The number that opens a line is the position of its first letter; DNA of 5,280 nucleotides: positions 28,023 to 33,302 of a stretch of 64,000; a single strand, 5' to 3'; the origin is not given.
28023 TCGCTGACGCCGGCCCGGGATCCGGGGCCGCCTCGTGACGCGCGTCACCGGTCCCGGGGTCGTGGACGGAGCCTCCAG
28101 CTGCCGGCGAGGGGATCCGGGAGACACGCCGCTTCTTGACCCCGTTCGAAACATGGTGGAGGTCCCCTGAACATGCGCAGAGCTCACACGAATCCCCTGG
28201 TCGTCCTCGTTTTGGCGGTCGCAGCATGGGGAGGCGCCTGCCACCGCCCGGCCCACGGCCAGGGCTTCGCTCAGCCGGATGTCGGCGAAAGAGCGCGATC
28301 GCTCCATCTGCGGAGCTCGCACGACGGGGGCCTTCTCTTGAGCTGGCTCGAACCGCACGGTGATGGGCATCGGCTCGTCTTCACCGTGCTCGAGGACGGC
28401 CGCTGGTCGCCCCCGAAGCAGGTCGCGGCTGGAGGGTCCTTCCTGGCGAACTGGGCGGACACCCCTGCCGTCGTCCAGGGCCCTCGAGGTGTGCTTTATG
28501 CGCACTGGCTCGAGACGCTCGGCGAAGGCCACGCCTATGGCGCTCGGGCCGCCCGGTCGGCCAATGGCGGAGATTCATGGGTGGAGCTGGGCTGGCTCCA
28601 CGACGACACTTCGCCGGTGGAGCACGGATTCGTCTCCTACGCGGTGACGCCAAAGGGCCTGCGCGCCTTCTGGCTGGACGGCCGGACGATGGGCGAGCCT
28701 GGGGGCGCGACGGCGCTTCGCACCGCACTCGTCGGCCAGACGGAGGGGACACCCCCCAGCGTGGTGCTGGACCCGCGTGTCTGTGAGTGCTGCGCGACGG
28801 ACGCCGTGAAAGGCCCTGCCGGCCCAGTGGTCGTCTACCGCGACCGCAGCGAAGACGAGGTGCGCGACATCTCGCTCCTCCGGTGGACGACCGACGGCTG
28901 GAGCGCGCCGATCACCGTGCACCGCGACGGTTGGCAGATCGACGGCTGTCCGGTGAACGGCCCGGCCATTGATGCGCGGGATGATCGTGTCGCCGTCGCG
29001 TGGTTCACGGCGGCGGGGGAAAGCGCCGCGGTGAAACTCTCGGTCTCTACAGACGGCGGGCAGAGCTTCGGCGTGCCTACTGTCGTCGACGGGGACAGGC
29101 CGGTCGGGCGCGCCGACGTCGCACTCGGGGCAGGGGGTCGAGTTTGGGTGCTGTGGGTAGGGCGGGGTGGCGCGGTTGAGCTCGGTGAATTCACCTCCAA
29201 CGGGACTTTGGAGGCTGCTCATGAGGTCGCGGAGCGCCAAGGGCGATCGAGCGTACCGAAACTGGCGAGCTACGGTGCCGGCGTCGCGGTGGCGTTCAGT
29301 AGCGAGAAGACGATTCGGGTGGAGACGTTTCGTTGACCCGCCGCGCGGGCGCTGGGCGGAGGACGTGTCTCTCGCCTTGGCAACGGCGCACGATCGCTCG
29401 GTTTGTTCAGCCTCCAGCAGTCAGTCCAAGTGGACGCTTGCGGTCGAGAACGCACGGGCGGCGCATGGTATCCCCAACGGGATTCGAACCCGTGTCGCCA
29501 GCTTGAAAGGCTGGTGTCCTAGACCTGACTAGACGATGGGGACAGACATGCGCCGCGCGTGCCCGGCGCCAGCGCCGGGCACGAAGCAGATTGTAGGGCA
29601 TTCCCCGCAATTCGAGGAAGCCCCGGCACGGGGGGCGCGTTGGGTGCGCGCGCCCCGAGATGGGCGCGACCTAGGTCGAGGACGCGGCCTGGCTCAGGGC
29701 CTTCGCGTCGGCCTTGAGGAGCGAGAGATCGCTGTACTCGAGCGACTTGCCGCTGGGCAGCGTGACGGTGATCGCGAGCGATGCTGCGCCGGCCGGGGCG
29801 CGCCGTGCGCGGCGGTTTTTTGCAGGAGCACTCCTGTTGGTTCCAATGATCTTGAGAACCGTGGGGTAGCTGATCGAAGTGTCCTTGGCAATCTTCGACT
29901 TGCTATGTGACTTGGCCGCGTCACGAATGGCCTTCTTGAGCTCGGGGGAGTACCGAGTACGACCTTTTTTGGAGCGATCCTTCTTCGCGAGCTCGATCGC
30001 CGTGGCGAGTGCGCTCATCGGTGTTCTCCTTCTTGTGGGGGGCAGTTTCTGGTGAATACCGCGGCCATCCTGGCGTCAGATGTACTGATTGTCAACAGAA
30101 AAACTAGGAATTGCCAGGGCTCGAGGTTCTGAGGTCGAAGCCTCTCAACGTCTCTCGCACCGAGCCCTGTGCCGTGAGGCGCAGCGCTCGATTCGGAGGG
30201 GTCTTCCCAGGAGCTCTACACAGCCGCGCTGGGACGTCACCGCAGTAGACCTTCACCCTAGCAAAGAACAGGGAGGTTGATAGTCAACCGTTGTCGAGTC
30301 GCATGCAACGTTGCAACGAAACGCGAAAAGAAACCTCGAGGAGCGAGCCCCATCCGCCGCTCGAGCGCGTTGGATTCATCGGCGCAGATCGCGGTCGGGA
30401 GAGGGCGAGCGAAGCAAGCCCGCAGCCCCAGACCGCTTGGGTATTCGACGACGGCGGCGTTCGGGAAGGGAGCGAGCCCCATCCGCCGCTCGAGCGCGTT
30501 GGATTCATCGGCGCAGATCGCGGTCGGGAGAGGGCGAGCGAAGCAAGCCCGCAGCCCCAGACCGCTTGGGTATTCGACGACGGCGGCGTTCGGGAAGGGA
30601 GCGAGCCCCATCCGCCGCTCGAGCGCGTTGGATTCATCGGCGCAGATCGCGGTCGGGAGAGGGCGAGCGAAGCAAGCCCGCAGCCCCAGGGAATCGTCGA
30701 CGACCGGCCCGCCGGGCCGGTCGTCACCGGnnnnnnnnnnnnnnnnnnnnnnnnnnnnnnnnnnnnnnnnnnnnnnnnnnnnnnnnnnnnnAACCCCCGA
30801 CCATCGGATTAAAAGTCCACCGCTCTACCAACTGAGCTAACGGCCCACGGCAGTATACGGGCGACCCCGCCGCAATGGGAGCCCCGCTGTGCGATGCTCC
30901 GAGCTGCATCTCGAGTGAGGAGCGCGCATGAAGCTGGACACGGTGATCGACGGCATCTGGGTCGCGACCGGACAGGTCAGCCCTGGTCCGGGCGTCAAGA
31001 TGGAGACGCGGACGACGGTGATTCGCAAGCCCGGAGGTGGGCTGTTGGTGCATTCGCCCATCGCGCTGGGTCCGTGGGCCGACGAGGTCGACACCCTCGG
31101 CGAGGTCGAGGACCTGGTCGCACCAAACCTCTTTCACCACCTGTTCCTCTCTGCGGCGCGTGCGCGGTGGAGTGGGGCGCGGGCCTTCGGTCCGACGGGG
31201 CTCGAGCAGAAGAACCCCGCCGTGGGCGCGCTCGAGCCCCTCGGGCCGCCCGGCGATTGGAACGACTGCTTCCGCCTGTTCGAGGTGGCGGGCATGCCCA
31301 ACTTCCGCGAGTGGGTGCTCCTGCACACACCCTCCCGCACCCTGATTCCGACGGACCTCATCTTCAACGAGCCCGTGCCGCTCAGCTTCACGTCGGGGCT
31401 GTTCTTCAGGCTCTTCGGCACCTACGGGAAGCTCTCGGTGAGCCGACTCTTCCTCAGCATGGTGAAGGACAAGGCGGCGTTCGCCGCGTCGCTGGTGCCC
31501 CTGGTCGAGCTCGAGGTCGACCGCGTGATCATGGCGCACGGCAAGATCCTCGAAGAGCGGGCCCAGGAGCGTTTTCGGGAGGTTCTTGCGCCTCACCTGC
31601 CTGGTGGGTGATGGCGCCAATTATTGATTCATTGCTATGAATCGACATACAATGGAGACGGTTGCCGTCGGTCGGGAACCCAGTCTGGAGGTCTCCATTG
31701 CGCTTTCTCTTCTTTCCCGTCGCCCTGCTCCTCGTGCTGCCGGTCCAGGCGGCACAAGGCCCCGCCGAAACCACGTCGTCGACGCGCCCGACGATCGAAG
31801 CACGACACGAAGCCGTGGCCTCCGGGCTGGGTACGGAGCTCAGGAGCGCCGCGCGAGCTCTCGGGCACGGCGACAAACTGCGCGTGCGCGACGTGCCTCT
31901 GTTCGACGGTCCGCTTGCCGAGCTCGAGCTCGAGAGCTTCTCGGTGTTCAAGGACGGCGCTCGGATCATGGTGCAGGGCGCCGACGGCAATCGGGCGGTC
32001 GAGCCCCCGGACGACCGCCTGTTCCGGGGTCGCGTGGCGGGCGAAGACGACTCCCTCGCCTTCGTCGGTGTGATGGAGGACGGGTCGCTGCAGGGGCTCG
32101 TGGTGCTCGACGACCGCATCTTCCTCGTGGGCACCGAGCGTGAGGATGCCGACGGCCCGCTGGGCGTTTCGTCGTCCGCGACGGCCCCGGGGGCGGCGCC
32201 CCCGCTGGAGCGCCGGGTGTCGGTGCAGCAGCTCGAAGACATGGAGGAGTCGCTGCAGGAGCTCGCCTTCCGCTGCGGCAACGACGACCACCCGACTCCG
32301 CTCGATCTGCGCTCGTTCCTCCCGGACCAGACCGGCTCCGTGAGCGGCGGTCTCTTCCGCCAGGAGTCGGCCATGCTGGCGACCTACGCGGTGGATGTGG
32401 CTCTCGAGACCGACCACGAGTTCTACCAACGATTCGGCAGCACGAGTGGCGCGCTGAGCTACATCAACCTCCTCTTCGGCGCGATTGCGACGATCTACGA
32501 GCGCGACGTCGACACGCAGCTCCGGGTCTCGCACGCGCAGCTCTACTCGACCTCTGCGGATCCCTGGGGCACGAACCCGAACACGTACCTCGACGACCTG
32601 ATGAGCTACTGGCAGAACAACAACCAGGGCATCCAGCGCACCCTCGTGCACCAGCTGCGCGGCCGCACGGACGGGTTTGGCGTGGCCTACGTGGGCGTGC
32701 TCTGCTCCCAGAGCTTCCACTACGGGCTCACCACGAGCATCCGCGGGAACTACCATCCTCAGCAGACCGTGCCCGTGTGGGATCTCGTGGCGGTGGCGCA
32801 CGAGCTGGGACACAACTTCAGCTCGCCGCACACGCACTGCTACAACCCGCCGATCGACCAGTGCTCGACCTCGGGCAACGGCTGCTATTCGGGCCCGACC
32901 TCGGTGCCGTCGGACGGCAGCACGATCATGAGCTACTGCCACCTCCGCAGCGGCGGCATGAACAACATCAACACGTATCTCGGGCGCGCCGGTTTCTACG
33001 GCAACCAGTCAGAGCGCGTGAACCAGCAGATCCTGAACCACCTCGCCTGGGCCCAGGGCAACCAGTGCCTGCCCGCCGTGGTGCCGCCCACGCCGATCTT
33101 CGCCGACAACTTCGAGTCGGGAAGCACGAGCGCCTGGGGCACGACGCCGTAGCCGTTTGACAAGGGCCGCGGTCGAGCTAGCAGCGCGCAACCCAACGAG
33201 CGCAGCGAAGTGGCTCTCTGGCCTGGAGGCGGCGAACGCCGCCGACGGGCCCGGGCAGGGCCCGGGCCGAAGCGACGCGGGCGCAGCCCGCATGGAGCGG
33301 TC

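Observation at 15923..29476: Integrase-less ~13.5 kb copper-resistance island bracketed by a perfect 25-bp direct repeat at the tRNA-Glu 3' end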

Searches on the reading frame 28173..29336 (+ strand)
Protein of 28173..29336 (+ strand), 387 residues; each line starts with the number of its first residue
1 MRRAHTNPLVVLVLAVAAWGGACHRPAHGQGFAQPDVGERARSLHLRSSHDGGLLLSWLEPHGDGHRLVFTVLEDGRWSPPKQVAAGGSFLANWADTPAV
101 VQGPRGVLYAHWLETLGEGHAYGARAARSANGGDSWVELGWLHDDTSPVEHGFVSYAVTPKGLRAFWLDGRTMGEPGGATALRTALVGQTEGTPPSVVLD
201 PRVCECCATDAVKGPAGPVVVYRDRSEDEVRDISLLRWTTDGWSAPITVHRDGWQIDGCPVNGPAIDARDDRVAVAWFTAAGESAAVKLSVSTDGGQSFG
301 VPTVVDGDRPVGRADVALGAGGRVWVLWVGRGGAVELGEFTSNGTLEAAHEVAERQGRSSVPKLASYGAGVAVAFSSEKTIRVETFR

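Call 7: search_protein_families(library=pfam, proteins=[window:28173-29336:+])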
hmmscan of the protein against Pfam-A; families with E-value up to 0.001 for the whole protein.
window:28173-29336:+ (387 aa): 0 families

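Call 12: find_encoding_contigs(protein=window:28173-29336:+, flank=10000, max_places=10)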
Protein window:28173-29336:+ (387 aa): no gene with exactly this product is on record in the collection.

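Call 52: search_protein_families(library=pfam, max_evalue=1, proteins=[window:28173-29336:+])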
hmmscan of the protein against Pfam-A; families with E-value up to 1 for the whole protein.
window:28173-29336:+ (387 aa): 2 families
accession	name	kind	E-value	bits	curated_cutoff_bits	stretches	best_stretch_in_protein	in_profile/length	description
PF13088.12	BNR_2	-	0.074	12.8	31.4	0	74-145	28-103/277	BNR repeat-like domain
PF02012.26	BNR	-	0.47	11.1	27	0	291-299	2-10/12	BNR/Asp-box repeat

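Call 73: search_protein_families(library=ncbifam, max_evalue=0.01, proteins=[window:28173-29336:+])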
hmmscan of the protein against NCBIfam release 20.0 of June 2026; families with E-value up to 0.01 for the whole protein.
window:28173-29336:+ (387 aa): 0 families

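Call 85: search_solved_structures(query=window:28173-29336:+, max_evalue=1)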
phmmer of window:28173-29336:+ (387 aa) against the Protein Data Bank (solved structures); distinct sequences matched with E-value up to 1: 0.

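Call 86: search_protein_families(library=phrogs, max_evalue=0.01, proteins=[window:28173-29336:+])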
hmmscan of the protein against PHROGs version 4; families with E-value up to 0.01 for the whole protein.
window:28173-29336:+ (387 aa): 0 families

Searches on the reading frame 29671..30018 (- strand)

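Call 8: search_protein_families(library=pfam, proteins=[window:29671-30018:-])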
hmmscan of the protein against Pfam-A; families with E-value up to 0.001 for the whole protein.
window:29671-30018:- (115 aa): 0 families

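Call 52: search_protein_families(library=pfam, max_evalue=1, proteins=[window:29671-30018:-])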
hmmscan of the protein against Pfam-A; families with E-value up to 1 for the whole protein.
window:29671-30018:- (115 aa): 2 families
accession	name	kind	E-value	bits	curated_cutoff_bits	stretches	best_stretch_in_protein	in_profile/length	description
PF13542.12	HTH_Tnp_ISL3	-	0.0038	17.1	27.4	1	20-57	9-46/51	Helix-turn-helix domain of transposase family ISL3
PF05534.18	HicB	-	0.08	13.3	21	1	11-41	12-42/51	HicB family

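Call 73: search_protein_families(library=ncbifam, max_evalue=0.01, proteins=[window:29671-30018:-])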
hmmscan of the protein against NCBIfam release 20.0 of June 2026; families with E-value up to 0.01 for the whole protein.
window:29671-30018:- (115 aa): 0 families

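Call 86: search_protein_families(library=phrogs, max_evalue=0.01, proteins=[window:29671-30018:-])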
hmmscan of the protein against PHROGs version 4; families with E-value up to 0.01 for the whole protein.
window:29671-30018:- (115 aa): 2 families
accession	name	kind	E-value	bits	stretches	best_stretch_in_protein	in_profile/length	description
phrog_6081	-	unknown function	0.00038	21.1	1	10-72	41-102/169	-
phrog_125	-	DNA, RNA and nucleotide metabolism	0.0038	17.8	1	7-69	146-211/254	DNA invertase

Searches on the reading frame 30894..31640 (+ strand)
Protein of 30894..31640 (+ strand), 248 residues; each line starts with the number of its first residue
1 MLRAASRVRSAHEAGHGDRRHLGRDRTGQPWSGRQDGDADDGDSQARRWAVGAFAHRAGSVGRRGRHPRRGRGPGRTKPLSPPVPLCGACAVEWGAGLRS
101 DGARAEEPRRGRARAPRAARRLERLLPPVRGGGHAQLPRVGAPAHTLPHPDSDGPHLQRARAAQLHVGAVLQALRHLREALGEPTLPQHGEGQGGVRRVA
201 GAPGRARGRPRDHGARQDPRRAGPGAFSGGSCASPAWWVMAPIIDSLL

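Call 8: search_protein_families(library=pfam, proteins=[window:30894-31640:+])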
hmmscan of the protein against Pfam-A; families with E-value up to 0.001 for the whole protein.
window:30894-31640:+ (248 aa): 0 families

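Call 23: search_protein_families(library=pfam, proteins=[window:30919-31611:+])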
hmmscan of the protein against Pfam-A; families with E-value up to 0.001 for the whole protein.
window:30919-31611:+ (230 aa): 1 family
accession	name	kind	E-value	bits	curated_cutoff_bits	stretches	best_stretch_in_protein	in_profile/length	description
PF14234.11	DUF4336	-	4.9e-06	26.4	28.5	0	25-90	15-88/321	Domain of unknown function (DUF4336)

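Call 86: search_protein_families(library=phrogs, max_evalue=0.01, proteins=[window:30928-31611:+])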
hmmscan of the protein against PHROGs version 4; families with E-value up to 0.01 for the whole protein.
window:30928-31611:+ (227 aa): 0 families

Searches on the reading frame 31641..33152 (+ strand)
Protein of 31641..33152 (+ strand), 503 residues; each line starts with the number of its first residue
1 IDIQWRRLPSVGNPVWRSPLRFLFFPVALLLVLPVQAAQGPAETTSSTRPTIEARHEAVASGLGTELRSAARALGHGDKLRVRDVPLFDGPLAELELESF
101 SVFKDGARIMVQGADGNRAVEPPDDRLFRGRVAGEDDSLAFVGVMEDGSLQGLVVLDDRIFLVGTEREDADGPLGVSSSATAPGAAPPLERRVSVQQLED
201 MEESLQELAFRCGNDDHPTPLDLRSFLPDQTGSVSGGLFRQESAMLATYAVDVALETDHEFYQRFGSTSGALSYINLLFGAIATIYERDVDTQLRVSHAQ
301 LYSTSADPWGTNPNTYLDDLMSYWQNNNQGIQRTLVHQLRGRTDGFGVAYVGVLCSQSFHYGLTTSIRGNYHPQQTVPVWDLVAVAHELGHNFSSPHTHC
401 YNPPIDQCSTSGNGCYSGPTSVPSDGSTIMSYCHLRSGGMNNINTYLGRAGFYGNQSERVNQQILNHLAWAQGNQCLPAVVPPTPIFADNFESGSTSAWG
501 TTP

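Call 23: search_protein_families(library=pfam, proteins=[window:31641-33152:+])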
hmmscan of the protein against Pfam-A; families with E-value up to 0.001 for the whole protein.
window:31641-33152:+ (503 aa): 4 families
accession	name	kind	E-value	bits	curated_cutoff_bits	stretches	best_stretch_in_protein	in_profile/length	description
PF13688.12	Reprolysin_5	-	1.8e-23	84.2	27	1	248-433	2-187/196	Metallo-peptidase family M12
PF13582.12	Reprolysin_3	-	3e-17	63.7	22.4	1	273-398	2-123/123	Metallo-peptidase family M12B Reprolysin-like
PF13583.11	Reprolysin_4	-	3e-16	60.1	22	1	251-438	5-181/203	Metallo-peptidase family M12B Reprolysin-like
PF13574.12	Reprolysin_2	-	5.4e-10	39.9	27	1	281-434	14-174/195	Metallo-peptidase family M12B Reprolysin-like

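Call 27: find_related_loci(query=window:31662-33152:+, collection=genome_contigs, flank=10000)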
Query window:31662-33152:+ (496 aa) in genome_contigs; peptide patterns used: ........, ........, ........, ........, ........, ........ (x = any residue, [..] = any of these).
599 stretches matched a pattern (row limit reached: there are more); 29 encode a relative of the query (tblastn E <= 1e-3); 29 distinct loci.
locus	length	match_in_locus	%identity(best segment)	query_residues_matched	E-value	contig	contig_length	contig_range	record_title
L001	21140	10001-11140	37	82-477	1e-66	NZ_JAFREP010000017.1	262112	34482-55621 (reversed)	Acanthopleuribacter pedis strain KCTC 12899 Scaffold15_1, whole genome shotgun sequence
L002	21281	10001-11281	31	83-492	8e-61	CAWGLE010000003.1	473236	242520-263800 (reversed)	MAG: Candidatus Sulfomarinibacteraceae bacterium isolate MFD09779.bin.1.280 genome assembly, contig: contig_16103, whole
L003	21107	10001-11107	35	88-473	1e-59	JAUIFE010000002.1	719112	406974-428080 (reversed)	MAG: Holophagae bacterium isolate 8_bin.70 NODE_12_length_719112_cov_51.874634, whole genome shotgun sequence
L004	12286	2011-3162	33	20-426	1e-50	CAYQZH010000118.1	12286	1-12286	MAG TPA_asm: uncultured Phycisphaera sp. isolate SRP119689_co1_320 genome assembly, contig: NODE_7683_length_12286_cov_6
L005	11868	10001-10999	37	100-431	2e-48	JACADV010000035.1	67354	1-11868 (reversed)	MAG: Thermoanaerobaculaceae bacterium isolate L.E.AB.8 k119_312501, whole genome shotgun sequence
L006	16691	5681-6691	34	65-426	3e-46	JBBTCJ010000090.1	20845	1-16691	MAG: Planctomycetota bacterium isolate H52-bin107_1 H52_bin107_1_000000000090, whole genome shotgun sequence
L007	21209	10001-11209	31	56-492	6e-46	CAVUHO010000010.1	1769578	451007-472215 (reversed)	MAG: Candidatus Sulfomarinibacteraceae bacterium isolate MFD04716.bin.1.4 genome assembly, contig: contig_6143, whole ge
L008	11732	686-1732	33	67-437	1e-42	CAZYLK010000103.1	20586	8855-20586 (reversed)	MAG TPA_asm: uncultured Phycisphaeraceae bacterium isolate SRP193661_co1_22 genome assembly, contig: NODE_2687_length_20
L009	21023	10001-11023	33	134-495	3e-42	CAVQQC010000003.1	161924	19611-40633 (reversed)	MAG: Candidatus Sulfomarinibacteraceae bacterium isolate MFD09964.bin.2.69 genome assembly, contig: contig_12563, whole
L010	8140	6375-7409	33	63-432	9e-42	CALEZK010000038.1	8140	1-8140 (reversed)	MAG TPA_asm: uncultured bacterium isolate SRR1506987_bin.88_CONCOCT_v1.1_MAG genome assembly, contig: ERZ761602.11236, w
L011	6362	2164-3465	32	7-428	1e-40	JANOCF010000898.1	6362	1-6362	MAG: Holophagales bacterium isolate VAR_17_metabat_435 VAR_17_k141_1195143, whole genome shotgun sequence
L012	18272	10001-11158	33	70-487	4e-45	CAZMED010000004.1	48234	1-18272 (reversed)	MAG TPA_asm: uncultured Thermoanaerobaculia bacterium isolate binchicken_co176_97 genome assembly, contig: NODE_224_leng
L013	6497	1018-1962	33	203-496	7e-38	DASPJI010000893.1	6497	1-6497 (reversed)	MAG TPA_asm: Thermoanaerobaculia bacterium isolate SMAG_U12005 k141_736836, whole genome shotgun sequence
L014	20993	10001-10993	31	73-435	2e-37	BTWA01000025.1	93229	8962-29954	MAG: Candidatus Hydrogenedentota bacterium AMX-MBFR-84 DNA, sequence25, whole genome shotgun sequence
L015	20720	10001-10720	36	246-492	2e-37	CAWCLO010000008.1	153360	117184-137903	MAG: Candidatus Sulfomarinibacteraceae bacterium isolate MFD03804.bin.1.185 genome assembly, contig: contig_78099, whole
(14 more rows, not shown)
